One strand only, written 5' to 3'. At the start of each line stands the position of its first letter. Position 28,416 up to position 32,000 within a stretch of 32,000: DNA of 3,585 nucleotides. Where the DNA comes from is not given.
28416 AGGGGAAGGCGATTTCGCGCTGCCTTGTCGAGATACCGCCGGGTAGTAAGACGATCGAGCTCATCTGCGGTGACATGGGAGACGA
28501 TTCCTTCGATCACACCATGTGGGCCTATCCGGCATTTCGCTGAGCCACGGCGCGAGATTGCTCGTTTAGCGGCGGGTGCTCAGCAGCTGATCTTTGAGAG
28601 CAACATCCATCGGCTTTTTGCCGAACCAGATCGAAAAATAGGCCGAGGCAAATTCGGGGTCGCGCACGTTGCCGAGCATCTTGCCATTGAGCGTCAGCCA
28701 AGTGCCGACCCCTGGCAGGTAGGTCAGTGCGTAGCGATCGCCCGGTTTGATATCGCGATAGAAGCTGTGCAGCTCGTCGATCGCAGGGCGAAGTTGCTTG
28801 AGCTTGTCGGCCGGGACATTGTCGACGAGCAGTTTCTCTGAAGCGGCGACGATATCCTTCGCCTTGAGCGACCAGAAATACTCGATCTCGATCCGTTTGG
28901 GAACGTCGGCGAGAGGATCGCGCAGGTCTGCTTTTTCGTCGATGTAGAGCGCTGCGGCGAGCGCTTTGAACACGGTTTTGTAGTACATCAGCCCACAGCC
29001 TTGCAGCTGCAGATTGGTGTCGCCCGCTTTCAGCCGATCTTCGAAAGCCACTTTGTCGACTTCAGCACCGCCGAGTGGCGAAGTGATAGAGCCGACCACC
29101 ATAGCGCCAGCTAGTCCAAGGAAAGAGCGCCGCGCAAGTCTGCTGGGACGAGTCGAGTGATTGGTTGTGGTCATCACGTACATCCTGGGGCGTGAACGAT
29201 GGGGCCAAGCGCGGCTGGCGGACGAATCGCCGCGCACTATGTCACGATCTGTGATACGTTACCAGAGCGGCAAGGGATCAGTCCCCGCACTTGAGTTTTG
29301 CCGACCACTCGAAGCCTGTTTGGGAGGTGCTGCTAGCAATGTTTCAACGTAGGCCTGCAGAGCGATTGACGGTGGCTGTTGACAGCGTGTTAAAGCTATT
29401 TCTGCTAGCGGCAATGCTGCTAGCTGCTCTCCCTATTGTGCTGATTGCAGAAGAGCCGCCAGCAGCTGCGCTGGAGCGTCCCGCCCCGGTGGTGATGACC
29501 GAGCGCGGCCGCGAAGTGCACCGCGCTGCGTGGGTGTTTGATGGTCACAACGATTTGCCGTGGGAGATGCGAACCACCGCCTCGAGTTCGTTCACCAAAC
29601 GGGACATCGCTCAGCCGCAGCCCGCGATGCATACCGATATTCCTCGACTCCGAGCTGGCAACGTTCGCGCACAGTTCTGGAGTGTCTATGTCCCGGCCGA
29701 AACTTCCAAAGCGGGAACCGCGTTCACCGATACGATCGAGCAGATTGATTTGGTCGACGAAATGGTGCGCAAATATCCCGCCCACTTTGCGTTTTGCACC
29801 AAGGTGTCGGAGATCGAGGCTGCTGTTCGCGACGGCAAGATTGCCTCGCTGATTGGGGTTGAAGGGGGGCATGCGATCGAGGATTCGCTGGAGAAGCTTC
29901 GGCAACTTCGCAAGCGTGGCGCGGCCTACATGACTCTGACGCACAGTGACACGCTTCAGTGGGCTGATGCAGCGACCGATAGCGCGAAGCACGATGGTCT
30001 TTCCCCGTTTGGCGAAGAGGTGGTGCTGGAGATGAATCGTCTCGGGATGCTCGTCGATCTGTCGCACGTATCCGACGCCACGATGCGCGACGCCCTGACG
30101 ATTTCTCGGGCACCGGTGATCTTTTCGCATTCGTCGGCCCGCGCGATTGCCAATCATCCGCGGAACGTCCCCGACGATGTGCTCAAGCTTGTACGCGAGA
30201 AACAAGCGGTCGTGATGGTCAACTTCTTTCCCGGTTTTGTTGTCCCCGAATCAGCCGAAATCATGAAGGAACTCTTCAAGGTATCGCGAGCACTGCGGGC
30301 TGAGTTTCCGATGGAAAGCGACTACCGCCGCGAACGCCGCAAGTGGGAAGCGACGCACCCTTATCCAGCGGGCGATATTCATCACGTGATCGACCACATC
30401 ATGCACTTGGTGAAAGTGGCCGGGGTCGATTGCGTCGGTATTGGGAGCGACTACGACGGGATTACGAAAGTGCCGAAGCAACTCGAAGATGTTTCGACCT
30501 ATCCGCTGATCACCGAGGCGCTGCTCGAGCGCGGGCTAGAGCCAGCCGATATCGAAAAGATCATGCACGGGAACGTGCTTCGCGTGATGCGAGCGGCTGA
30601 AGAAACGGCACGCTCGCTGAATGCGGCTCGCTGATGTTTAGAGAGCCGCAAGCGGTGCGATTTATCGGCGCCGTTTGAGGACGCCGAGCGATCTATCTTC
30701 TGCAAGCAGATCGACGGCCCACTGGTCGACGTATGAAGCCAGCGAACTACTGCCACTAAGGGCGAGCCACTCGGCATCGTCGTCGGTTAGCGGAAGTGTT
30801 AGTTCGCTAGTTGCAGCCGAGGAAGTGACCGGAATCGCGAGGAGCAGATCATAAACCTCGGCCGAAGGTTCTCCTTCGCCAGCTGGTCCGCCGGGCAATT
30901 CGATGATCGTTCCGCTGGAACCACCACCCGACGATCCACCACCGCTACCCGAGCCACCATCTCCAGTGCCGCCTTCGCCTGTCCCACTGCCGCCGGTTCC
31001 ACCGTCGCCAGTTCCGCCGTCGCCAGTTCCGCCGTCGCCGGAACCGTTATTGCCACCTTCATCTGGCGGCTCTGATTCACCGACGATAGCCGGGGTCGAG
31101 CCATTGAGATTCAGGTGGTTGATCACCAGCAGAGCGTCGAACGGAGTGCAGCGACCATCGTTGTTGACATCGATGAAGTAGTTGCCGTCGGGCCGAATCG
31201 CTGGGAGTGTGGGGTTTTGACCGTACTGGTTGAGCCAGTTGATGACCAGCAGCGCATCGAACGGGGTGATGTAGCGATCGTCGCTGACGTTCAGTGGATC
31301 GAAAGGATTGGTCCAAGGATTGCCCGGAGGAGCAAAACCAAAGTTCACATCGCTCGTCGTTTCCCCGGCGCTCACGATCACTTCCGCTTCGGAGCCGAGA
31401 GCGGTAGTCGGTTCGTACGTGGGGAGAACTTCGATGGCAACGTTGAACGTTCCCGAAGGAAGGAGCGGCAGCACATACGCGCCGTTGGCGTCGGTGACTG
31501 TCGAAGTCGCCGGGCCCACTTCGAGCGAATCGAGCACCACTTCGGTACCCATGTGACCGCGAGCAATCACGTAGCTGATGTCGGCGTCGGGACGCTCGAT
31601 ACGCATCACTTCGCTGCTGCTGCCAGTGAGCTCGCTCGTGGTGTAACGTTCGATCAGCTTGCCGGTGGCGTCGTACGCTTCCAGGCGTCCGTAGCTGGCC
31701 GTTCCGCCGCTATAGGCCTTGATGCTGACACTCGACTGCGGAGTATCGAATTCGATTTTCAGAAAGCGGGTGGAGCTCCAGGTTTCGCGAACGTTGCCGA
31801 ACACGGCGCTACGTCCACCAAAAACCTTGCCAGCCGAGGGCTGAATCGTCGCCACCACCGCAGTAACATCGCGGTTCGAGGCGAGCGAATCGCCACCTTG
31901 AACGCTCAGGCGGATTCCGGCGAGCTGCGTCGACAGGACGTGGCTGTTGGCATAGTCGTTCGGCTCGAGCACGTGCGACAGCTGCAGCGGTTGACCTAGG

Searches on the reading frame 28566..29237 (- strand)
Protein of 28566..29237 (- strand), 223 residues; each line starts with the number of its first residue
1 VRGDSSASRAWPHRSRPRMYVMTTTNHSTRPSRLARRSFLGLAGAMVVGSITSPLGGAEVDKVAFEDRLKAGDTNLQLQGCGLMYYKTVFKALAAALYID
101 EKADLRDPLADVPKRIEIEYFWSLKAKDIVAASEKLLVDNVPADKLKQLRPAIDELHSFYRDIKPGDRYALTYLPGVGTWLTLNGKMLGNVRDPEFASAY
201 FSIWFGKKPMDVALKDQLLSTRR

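Call 94: search_protein_families(library=pfam, proteins=[window:28566-29237:-], max_evalue=0.0001)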
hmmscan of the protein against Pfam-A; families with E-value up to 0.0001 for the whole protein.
window:28566-29237:- (223 aa): 1 family
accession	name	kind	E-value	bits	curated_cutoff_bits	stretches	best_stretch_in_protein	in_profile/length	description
PF16036.10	Chalcone_3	-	1.6e-33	116.5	27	1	58-219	2-164/165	Chalcone isomerase-like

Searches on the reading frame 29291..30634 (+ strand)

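Call 94: search_protein_families(library=pfam, proteins=[window:29291-30634:+], max_evalue=0.0001)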
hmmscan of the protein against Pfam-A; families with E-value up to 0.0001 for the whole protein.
window:29291-30634:+ (447 aa): 1 family
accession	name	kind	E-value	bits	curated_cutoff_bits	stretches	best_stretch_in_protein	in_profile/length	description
PF01244.27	Peptidase_M19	-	2.2e-113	379.1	26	1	76-434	2-318/319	Membrane dipeptidase (Peptidase family M19)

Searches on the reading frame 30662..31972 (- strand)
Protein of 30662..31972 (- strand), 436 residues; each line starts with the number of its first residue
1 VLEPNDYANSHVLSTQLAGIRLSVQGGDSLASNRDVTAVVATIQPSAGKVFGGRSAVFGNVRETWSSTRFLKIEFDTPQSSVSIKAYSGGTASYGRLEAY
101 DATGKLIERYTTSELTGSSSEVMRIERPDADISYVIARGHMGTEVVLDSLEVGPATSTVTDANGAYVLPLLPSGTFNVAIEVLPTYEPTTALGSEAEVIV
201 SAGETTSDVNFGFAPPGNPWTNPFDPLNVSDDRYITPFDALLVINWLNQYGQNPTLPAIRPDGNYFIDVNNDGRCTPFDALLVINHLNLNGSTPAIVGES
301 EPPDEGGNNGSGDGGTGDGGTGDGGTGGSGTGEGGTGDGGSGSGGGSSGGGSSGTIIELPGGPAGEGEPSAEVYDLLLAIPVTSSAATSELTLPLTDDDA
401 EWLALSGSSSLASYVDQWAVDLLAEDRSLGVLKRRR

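Call 94: search_protein_families(library=pfam, proteins=[window:30662-31972:-], max_evalue=0.0001)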
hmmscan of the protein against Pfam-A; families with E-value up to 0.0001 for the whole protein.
window:30662-31972:- (436 aa): 2 families
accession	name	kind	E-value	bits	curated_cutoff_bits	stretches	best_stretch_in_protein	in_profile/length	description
PF00404.24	Dockerin_1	-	1.5e-08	35.1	22.9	1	229-288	4-57/57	Dockerin type I domain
PF13620.12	CarboxypepD_reg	-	7.3e-06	26.7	32.3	1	142-211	16-79/82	Carboxypeptidase regulatory-like domain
